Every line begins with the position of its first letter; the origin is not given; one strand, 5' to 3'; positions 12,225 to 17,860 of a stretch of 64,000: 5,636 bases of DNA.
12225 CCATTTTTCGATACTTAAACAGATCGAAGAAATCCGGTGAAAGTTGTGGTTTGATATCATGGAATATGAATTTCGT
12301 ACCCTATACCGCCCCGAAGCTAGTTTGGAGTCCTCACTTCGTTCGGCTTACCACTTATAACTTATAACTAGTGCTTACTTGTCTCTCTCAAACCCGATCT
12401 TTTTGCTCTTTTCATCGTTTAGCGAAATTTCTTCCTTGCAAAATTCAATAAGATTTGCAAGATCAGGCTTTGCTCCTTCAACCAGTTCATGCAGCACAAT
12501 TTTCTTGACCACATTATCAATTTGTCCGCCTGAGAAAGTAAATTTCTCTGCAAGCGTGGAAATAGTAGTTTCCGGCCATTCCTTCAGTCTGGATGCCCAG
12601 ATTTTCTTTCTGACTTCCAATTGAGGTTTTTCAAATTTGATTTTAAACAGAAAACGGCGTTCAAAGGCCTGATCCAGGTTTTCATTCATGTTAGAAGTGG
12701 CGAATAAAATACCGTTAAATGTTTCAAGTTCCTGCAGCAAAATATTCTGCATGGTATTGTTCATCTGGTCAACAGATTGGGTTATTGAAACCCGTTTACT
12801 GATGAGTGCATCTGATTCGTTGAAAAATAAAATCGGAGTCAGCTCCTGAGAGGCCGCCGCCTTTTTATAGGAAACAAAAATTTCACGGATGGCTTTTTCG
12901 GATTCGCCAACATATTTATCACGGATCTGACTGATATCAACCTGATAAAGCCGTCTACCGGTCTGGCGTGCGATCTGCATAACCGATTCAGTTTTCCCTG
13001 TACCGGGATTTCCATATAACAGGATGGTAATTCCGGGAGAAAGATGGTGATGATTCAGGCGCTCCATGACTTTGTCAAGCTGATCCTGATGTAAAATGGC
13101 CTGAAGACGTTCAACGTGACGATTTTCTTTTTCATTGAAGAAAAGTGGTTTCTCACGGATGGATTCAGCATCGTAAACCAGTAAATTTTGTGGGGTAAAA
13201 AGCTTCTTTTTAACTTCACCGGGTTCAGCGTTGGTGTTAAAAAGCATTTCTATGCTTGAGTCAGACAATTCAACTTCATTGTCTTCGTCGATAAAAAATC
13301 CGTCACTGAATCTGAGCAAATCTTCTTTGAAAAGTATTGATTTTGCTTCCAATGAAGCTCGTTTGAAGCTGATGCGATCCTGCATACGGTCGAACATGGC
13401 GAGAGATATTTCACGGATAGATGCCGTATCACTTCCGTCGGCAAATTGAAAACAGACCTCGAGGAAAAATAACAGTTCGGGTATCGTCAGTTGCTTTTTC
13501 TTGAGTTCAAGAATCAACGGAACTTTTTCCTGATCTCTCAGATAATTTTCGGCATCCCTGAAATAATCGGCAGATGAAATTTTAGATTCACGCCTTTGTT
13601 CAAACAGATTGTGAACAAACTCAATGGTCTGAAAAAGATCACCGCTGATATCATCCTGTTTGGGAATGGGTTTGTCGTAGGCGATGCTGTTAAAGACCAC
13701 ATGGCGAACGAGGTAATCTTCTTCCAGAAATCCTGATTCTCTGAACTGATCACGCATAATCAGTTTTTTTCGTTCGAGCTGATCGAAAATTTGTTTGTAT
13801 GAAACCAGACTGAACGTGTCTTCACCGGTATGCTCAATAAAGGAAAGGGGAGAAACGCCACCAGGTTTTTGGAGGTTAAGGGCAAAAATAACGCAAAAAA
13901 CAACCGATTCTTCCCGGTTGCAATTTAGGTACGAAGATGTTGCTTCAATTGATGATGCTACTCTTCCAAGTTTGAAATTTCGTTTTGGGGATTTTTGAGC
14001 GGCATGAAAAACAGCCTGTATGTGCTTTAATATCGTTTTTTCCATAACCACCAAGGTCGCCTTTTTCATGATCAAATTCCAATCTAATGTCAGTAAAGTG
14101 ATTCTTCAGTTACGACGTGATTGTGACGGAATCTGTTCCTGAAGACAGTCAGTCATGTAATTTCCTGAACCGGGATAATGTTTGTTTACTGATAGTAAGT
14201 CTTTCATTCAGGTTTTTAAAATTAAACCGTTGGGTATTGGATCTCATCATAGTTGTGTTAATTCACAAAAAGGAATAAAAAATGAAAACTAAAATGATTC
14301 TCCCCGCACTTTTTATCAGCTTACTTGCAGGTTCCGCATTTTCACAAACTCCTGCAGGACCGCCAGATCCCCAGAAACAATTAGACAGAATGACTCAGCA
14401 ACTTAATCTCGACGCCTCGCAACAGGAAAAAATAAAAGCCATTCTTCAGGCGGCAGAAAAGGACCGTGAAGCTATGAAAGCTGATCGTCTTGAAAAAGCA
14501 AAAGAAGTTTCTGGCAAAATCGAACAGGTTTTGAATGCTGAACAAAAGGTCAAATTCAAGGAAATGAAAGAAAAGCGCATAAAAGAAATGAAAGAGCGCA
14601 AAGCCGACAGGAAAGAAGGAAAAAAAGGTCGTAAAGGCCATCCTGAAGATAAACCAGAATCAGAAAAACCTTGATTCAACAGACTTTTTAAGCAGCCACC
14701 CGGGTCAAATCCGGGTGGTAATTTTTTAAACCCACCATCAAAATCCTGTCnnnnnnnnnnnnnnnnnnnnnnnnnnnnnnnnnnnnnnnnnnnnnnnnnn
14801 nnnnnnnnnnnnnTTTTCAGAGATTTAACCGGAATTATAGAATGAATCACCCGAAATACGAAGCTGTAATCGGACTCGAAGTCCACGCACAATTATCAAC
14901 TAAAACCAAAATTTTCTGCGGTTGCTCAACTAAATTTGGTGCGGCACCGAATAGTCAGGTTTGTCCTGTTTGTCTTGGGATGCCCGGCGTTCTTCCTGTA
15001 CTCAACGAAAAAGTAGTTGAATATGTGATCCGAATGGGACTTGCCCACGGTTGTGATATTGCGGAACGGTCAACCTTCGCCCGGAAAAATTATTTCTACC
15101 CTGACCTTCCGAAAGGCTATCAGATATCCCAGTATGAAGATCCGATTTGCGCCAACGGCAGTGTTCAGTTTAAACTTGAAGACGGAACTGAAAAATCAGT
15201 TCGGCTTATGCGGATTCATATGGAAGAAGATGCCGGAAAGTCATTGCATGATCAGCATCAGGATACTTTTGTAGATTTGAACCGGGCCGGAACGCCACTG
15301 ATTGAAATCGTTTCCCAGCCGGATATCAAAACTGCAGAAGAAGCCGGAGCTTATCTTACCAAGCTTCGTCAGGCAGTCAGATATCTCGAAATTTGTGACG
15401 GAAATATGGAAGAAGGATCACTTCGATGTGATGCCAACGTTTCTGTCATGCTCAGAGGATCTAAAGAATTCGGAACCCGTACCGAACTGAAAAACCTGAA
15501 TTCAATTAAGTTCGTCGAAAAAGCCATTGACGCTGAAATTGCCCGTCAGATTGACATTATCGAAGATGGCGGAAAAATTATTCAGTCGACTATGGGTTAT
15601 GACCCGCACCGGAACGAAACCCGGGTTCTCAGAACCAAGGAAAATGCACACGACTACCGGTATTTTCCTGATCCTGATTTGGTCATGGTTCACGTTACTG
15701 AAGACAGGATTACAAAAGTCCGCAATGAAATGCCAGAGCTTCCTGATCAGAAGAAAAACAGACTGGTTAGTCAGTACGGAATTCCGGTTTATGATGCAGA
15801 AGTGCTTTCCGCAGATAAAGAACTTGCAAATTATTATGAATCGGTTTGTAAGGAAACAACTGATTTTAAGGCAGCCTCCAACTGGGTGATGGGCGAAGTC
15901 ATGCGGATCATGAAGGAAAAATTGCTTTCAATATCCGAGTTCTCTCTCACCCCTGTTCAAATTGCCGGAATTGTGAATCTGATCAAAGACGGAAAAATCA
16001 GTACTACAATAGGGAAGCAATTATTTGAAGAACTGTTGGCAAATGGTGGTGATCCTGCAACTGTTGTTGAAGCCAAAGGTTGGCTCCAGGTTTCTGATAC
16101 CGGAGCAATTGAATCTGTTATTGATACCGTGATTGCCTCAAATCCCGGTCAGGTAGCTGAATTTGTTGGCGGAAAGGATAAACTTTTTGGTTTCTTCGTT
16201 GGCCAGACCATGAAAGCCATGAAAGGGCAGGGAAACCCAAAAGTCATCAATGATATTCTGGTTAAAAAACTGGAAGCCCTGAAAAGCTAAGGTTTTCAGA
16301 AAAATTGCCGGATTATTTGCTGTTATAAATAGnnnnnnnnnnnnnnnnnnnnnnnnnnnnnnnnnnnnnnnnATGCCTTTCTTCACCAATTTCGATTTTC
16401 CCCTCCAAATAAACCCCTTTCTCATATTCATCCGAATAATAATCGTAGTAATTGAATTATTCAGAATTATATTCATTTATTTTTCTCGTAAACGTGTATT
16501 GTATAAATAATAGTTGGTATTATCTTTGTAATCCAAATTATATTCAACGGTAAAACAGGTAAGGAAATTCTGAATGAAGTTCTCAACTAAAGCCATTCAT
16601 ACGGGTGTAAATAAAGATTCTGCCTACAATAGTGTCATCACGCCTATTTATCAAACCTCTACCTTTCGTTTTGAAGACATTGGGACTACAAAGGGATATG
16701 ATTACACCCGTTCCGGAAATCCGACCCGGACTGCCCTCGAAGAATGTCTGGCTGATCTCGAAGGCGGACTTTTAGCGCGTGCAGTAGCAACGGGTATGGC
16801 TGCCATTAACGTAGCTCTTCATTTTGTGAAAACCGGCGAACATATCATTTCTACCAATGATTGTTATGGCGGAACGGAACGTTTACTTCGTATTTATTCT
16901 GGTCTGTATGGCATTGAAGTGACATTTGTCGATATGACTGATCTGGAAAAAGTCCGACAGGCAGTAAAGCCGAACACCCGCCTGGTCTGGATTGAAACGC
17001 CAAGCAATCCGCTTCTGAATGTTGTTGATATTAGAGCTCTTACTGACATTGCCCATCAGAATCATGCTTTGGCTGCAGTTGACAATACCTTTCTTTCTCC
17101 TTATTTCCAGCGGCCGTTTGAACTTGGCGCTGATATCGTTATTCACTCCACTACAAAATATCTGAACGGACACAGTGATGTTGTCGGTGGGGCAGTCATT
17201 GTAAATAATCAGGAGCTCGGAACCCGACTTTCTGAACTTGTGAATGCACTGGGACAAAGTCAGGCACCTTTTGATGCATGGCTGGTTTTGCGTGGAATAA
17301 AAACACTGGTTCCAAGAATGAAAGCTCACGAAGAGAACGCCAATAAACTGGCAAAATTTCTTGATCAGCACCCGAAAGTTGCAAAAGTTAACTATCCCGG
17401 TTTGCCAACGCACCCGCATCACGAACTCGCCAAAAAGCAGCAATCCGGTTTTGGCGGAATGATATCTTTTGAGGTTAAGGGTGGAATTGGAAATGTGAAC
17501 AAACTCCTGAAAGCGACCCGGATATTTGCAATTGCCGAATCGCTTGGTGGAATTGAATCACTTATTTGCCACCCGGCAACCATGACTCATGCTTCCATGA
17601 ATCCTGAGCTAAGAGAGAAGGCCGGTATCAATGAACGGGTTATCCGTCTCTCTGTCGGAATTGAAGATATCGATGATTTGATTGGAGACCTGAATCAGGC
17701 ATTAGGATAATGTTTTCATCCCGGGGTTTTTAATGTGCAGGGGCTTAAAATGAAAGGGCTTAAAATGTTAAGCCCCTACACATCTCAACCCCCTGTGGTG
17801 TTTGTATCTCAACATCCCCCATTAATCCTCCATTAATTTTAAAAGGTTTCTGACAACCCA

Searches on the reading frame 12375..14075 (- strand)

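Call 59: search_protein_families(library=pfam, proteins=[window:12375-14075:-], max_evalue=0.00001)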
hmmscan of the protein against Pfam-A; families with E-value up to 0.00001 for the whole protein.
window:12375-14075:- (566 aa): 1 family
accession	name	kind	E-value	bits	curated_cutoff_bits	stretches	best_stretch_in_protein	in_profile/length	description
PF00004.35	AAA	-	1.2e-24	87.7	21.2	1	351-482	1-130/131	ATPase family associated with various cellular activities (AAA)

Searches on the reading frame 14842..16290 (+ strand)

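Call 59: search_protein_families(library=pfam, proteins=[window:14842-16290:+], max_evalue=0.00001)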
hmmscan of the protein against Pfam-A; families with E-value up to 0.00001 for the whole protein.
window:14842-16290:+ (482 aa): 2 families
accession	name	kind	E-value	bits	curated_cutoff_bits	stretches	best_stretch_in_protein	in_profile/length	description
PF02934.20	GatB_N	-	1.7e-123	411.7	23.4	1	9-290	2-276/277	GatB/GatE catalytic domain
PF02637.23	GatB_Yqey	-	1.1e-47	162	27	1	331-477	2-148/148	GatB domain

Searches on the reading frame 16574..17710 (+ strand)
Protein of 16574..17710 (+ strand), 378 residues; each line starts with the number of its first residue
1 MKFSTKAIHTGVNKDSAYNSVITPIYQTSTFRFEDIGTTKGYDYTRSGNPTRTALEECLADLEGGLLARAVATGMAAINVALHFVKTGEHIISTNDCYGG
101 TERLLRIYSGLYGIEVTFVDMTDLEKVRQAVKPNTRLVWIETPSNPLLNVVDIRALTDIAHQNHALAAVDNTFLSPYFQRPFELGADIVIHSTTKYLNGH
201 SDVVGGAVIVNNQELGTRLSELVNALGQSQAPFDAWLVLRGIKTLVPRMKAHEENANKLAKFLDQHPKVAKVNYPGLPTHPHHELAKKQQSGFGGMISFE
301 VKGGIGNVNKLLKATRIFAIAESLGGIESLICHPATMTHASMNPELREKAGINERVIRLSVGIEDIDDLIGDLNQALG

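Call 59: search_protein_families(library=pfam, proteins=[window:16574-17710:+], max_evalue=0.00001)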
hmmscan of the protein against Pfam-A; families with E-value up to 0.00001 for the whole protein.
window:16574-17710:+ (378 aa): 1 family
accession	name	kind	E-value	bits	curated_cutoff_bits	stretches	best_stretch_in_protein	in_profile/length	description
PF01053.26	Cys_Met_Meta_PP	-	6.4e-157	522.4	27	1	4-377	1-380/381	Cys/Met metabolism PLP-dependent enzyme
